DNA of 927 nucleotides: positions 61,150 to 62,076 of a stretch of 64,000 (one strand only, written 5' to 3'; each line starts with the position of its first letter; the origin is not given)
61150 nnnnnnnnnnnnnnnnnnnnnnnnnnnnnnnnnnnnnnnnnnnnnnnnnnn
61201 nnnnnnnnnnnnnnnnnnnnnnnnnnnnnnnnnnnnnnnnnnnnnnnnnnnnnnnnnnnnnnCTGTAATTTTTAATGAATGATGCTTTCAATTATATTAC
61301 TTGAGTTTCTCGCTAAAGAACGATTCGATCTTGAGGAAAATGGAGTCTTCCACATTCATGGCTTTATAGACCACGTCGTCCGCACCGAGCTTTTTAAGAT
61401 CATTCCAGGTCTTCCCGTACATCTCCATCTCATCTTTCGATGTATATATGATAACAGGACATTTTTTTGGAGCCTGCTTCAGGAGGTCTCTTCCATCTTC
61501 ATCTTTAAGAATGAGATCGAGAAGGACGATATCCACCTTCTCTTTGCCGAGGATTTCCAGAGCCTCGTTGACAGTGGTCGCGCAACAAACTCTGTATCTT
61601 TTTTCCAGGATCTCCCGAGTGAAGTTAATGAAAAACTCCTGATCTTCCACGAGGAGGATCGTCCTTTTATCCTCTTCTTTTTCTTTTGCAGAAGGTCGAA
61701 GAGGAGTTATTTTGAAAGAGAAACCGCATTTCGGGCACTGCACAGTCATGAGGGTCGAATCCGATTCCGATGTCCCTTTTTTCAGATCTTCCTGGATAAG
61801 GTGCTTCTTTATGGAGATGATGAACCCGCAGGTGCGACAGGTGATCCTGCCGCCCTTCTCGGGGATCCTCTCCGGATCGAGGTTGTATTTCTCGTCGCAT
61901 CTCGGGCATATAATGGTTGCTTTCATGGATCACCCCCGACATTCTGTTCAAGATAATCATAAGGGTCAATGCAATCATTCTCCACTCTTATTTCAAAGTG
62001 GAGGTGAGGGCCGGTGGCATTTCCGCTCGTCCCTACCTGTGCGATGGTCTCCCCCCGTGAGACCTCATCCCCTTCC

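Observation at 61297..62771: LysM-M23 peptidoglycan endopeptidase translationally coupled to a zinc-ribbon response-regulator receiver with no DNA-binding domain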

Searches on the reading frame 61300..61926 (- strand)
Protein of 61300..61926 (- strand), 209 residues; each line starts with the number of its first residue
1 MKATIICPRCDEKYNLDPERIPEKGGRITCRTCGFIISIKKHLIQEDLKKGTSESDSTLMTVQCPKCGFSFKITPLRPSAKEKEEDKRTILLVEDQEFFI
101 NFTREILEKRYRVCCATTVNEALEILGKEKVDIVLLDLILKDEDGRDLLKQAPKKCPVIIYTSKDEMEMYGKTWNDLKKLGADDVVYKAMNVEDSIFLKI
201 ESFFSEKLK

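Call 3: search_protein_families(library=pfam, proteins=[window:61300-61926:-], max_evalue=0.1)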
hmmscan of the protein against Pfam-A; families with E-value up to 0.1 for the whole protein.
window:61300-61926:- (209 aa): 22 families
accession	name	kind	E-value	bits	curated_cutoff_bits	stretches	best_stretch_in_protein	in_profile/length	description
PF00072.30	Response_reg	-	1.9e-15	57.4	30.2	1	90-193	1-104/111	Response regulator receiver domain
PF13717.11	Zn_ribbon_4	-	2e-14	53.6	30.3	2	5-36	3-34/36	zinc-ribbon domain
PF13719.11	Zn_ribbon_5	-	1.7e-06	28.1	29.3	1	5-35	3-33/37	zinc-ribbon domain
PF25206.1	DUF7836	-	1.1e-05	25.6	26.7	1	5-34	8-37/59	Domain of unknown function (DUF7836)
PF22191.2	IBR_1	-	0.00059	20.1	27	0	60-71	20-31/47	IBR domain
PF14354.12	Lar_restr_allev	-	0.00099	19.8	28.6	0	7-40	6-34/58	Restriction alleviation protein Lar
PF05207.18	Zn_ribbon_CSL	-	0.0012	18.9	29.2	0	7-40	21-53/55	CSL zinc finger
PF23499.1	YnfU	-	0.0041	17.4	27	0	57-67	12-22/49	YnfU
PF23470.1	Zn_ribbon_PF0610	-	0.01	16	26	0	63-72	3-12/39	PF0610 rubredoxin-like zinc beta-ribbon domain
PF13824.12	zf-Mss51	-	0.011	16.4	27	0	7-47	2-34/55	Zinc-finger of mitochondrial splicing suppressor 51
PF21194.3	TadZ-like_ARD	-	0.018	15.8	27.4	1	92-188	7-101/108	TadZ-like, receiver domain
PF19134.6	DUF5817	-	0.02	15.3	31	0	60-86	20-46/57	Domain of unknown function (DUF5817)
PF14768.12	RPA_interact_C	-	0.023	15.7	25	0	6-50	1-38/80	Replication protein A interacting C-terminal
PF23454.1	Zn_ribbon_Brz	-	0.025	15.6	27.9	0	60-73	4-17/58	Transcriptional regulator Brz zinc beta ribbon domain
PF13248.11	Zn_ribbon_3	-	0.027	14.4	27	0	61-68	2-9/26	zinc-ribbon domain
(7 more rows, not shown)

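Call 6: find_homologous_proteins(query=window:61300-61926:-)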
Query window:61300-61926:- (209 aa): 28 proteins with E <= 0.001 among 2078 candidates.
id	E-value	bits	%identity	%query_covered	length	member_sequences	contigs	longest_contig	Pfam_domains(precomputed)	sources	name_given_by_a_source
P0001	5.6e-134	462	100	100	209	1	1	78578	PF13719.11,PF13717.12,PF25206.2,PF00072.31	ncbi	ncbi:MAG: response regulator [Acidobacteriota bacterium]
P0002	8.3e-87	308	66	100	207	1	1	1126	PF13717.12,PF25206.2,PF00072.31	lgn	-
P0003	3.8e-41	159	39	96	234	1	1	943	PF13717.12,PF00072.31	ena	-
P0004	5.4e-36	142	36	100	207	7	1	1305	PF13717.12,PF00072.31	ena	-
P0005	6.4e-35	138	35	100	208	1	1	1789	PF13717.12,PF00072.31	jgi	-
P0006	7.7e-35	138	35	100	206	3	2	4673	PF13717.12,PF00072.31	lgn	-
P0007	8.7e-34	135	34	100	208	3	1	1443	PF13717.12,PF00072.31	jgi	-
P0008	1.5e-33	134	34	100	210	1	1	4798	PF13717.12,PF00072.31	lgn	-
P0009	2.8e-33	133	36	100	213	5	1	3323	PF13717.12,PF00072.31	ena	-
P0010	5.1e-33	132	35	100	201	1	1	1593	PF13717.12,PF00072.31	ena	-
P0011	7.6e-33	132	34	100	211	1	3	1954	PF13717.12,PF00072.31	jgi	jgi:CheY-like chemotaxis protein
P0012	8.1e-33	132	34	98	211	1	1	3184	PF13717.12,PF00072.31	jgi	jgi:CheY-like chemotaxis protein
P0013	1.7e-32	131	34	98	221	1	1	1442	PF13717.12,PF00072.31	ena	-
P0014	4.1e-32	129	36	98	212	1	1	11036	PF13717.12,PF00072.31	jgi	jgi:CheY-like chemotaxis protein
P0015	1.3e-31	128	33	100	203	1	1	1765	PF13717.12,PF00072.31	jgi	-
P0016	9.6e-9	53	35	56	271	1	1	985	PF00072.31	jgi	-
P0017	1.1e-8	53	31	51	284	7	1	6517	PF00072.31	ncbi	-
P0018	1.3e-7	49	32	56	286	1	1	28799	PF20274.5,PF00072.31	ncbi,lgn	-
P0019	8.3e-7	47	35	61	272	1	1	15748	PF00072.31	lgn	-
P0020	3.9e-6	44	36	46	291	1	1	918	PF00072.31,PF20161.6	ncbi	-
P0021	2.2e-5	42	39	50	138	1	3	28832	PF00072.31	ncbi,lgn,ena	-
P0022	2.8e-5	42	39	56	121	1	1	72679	PF00072.31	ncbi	-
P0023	5.6e-5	41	37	57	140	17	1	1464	PF00072.31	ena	-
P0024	6.6e-5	40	31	57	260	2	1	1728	PF00072.31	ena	-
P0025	1.1e-4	40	33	56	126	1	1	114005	PF00072.31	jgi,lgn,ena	-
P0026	1.3e-4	40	31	54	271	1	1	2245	PF00072.31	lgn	-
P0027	5.2e-4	38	32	59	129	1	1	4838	PF00072.31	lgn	-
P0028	9.1e-4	37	34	50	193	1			PF00990.27,PF00072.31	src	-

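Call 8: find_encoding_contigs(protein=P0014, flank=6000, max_places=3)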
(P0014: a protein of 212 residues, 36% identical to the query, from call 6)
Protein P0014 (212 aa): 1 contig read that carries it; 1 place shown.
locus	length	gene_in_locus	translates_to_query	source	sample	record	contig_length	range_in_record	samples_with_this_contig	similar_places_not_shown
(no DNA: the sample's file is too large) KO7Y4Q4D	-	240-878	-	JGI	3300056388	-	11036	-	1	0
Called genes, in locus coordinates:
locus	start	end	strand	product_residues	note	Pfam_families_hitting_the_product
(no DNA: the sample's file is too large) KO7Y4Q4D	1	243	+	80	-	?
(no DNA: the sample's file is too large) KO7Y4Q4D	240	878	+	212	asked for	PF13717:Zn_ribbon_4 (faint), PF00072:Response_reg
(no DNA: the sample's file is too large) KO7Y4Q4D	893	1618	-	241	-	-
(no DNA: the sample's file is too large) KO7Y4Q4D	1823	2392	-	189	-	PF13441:Gly-zipper_YMGG (faint), PF05433:Rick_17kDa_Anti (weak), PF13488:Gly-zipper_Omp (faint)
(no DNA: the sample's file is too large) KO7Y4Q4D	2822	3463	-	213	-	PF00691:OmpA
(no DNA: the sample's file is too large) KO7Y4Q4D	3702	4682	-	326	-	PF05762:VWA_CoxE (weak), PF00092:VWA, PF13519:VWA_2, PF13768:VWA_3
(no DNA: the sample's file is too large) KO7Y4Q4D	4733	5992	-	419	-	PF03349:Toluene_X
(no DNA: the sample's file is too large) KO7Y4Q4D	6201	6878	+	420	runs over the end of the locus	-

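Call 9: find_encoding_contigs(protein=P0008, flank=5000, max_places=3)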
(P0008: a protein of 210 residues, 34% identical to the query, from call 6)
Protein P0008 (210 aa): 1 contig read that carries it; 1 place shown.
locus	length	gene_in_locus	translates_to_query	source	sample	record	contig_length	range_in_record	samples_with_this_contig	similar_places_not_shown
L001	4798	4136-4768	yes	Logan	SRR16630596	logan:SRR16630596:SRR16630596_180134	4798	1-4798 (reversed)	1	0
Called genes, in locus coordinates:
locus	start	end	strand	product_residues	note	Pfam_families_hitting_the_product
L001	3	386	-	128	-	?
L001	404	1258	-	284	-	PF00515:TPR_1 (faint), PF07719:TPR_2 (faint), PF12895:ANAPC3 (faint), PF13181:TPR_8 (faint), PF13371:TPR_9 (faint), PF13414:TPR_11 (weak), PF13432:TPR_16 (weak), PF14559:TPR_19, +6 more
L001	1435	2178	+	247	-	PF00702:Hydrolase, PF13419:HAD_2, PF13242:Hydrolase_like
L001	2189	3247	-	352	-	PF00578:AhpC-TSA, PF08534:Redoxin, PF00085:Thioredoxin (weak), PF13098:Thioredoxin_2 (weak), PF13905:Thioredoxin_8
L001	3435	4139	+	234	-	PF01476:LysM, PF01551:Peptidase_M23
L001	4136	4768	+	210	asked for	PF13717:Zn_ribbon_4 (weak), PF00072:Response_reg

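Call 10: find_encoding_contigs(protein=P0006, flank=5000, max_places=3)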
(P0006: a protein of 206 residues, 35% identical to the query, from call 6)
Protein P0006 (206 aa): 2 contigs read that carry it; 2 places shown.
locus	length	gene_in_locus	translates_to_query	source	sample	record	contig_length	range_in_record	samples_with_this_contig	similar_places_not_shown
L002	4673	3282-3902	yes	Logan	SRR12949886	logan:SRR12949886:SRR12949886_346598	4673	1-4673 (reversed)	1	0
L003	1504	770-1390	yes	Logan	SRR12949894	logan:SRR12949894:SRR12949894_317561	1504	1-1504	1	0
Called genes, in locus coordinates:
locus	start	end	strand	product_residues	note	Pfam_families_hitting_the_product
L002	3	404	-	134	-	?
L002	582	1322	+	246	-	PF00702:Hydrolase, PF13419:HAD_2, PF13242:Hydrolase_like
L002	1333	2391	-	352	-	PF00578:AhpC-TSA, PF08534:Redoxin, PF00085:Thioredoxin (weak), PF13098:Thioredoxin_2 (weak), PF13905:Thioredoxin_8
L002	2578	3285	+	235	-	PF01476:LysM, PF01551:Peptidase_M23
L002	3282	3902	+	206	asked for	PF13717:Zn_ribbon_4 (weak), PF00072:Response_reg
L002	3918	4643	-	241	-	-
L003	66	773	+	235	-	PF01476:LysM, PF01551:Peptidase_M23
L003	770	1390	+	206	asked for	PF13717:Zn_ribbon_4 (weak), PF00072:Response_reg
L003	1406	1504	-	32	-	?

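Call 17: find_related_loci(query=A1, collection=genome_contigs, flank=6000)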
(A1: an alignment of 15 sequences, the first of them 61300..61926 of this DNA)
Query A1 (209 aa) in genome_contigs; peptide patterns used: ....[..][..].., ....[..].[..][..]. (x = any residue, [..] = any of these).
178 stretches matched a pattern; 24 encode a relative of the query (tblastn E <= 1e-3); 24 distinct loci.
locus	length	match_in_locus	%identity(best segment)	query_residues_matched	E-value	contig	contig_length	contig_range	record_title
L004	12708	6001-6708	35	5-209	4e-43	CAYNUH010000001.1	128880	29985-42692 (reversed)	MAG TPA_asm: uncultured Acidobacteriota bacterium isolate SRP119689_co1_262 genome assembly, contig: NODE_106_length_128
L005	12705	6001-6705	31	5-209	2e-35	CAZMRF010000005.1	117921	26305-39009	MAG TPA_asm: uncultured Acidobacteriota bacterium isolate SRP119689_co1_145 genome assembly, contig: NODE_133_length_117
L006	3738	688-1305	37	1-207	3e-35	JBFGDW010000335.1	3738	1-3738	MAG: Candidatus Polarisedimenticolia bacterium isolate Mix_sand02.2020.12.D.57 k141_3327991_length_3738_cov_13.4507, who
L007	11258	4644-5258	35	1-199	7e-35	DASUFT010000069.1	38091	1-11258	MAG TPA_asm: Candidatus Polarisedimenticolaceae bacterium isolate SMAG_U1386 k141_1019844, whole genome shotgun sequence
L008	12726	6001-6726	31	1-207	2e-29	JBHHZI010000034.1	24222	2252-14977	MAG: Acidobacteriota bacterium isolate Maj_1_bin.40 NODE_867_length_24222_cov_6.662763, whole genome shotgun sequence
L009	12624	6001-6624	32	1-205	5e-29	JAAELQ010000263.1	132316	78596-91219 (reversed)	MAG: bacterium isolate Bpl_9 BplG_CONTIG5233553, whole genome shotgun sequence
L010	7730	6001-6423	33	64-205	7e-27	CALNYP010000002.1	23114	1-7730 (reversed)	MAG: uncultured bacterium isolate LOGT_bin.0176 genome assembly, contig: contig_148056, whole genome shotgun sequence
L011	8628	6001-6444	28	22-167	3e-10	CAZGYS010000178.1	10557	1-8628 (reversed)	MAG TPA_asm: uncultured Leptospiraceae bacterium isolate SRP135972_co2_44 genome assembly, contig: NODE_7575_length_1055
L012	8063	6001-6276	32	90-175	6e-9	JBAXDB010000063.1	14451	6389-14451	MAG: bacterium isolate ELA208 MAG208_63, whole genome shotgun sequence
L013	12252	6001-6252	35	88-165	5e-9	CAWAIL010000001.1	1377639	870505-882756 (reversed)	MAG: uncultured Acidobacteriaceae bacterium isolate MFD02671.bin.2.104 genome assembly, contig: contig_16284, whole geno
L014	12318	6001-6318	35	89-191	2e-8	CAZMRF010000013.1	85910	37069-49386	MAG TPA_asm: uncultured Acidobacteriota bacterium isolate SRP119689_co1_145 genome assembly, contig: NODE_265_length_859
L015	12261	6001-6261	32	88-168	7e-8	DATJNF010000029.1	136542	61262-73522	MAG TPA_asm: Terracidiphilus sp. isolate SMAG_U14854 k141_91238, whole genome shotgun sequence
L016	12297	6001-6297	27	73-165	2e-7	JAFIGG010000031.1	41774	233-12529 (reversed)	MAG: Opitutales bacterium isolate Super_Day4_Bin.8 NODE_429_length_41774_cov_19.580503, whole genome shotgun sequence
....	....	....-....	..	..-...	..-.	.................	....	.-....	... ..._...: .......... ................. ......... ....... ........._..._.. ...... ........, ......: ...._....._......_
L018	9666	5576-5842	28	83-165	6e-7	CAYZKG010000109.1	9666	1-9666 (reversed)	MAG TPA_asm: uncultured Nitrospira sp. isolate binchicken_co21_433 genome assembly, contig: NODE_6166_length_9666_cov_7.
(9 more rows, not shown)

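Call 19: search_protein_representatives(alignment_id=A1)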
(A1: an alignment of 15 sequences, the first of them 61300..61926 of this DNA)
Query: 15 sequences, 213 profile positions. Proteins with E-value up to 0.001 (for the whole library): 85650; up to 1e-10: 4028; up to 1e-30: 89. The best 150 are listed.
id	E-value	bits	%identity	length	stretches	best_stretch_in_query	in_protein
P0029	1.9e-67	243.4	-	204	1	1-210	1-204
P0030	2.6e-67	242.9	-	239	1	3-211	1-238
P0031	3.1e-67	242.7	-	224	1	1-211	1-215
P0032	4.4e-65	235.6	-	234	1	1-211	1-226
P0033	3.9e-64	232.6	-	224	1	1-210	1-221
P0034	4.3e-64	232.4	-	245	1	1-211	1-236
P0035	1.1e-63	231.1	-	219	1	1-210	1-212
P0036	1.9e-62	227.0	-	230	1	1-211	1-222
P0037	3.6e-62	226.1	-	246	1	1-209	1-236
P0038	4.1e-62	225.9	-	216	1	3-210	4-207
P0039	2.3e-60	220.2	-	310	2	54-212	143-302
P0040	4.7e-60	219.2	-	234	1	1-210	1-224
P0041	1.4e-58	214.4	-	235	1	2-210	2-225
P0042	3.0e-58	213.3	-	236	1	1-210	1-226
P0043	3.2e-58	213.2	-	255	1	4-211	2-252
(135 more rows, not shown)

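Call 26: find_related_loci(query=A1, collection=metagenome_contigs, flank=4000)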
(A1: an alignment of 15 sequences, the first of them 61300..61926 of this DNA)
Query A1 (209 aa) in metagenome_contigs; peptide patterns used: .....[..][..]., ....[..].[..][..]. (x = any residue, [..] = any of these).
600 stretches matched a pattern (row limit reached: there are more); 51 encode a relative of the query (tblastn E <= 1e-3); 51 distinct loci.
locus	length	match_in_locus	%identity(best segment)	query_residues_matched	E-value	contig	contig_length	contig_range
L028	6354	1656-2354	36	7-207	9e-40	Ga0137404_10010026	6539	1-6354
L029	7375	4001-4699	36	7-207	9e-40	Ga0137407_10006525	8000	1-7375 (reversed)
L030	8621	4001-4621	35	1-208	2e-38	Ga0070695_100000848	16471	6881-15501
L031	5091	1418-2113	33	1-200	3e-36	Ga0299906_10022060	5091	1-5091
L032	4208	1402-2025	35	1-208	4e-36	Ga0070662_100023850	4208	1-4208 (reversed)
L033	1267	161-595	43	62-206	1e-36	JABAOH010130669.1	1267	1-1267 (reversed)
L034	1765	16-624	33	1-208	3e-34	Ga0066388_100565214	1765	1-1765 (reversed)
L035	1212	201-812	36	1-199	6e-35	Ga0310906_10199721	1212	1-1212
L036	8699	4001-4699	27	5-200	3e-27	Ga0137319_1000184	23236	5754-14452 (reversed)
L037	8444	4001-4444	38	61-209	7e-25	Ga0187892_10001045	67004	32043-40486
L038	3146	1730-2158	40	62-205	1e-24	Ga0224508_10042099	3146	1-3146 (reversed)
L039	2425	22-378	45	89-205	4e-23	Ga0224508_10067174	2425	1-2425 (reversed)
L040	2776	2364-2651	44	114-207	4e-21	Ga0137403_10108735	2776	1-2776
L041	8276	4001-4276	32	90-175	5e-9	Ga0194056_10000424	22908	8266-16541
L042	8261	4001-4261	32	88-168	7e-8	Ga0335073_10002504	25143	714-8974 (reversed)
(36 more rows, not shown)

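Call 31: predict_structure(alignment_id=A2)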
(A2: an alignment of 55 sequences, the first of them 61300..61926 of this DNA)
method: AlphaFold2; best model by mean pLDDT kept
length: 209 residues; sequences in the alignment: 55
mean_pLDDT: 88.6   pTM: 0.65
mean pLDDT of the five models: 88.6, 88.2, 88.2, 87.9, 87.4
residues with pLDDT >= 90: 146; 70-90: 35; 50-70: 25; < 50: 3
segments of 3 or more residues with pLDDT < 50: 53-55
pLDDT, mean of each block of 10 residues (from residue 1): 89 93 93 93 69 56 86 69 78 98 95 98 97 97 96 94 94 97 95 93 81
secondary structure, 60 per line:
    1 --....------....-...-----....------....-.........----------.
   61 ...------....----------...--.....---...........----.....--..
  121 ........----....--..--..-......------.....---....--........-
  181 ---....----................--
elements in order: E3-6 E13-16 E26-29 E36-39 H41-49 E60-63 E70-73 E89-93 H97-107 E112-116 H119-128 E133-136 H146-151 E158-162 H166-169 H172-179 E184-187 H192-207
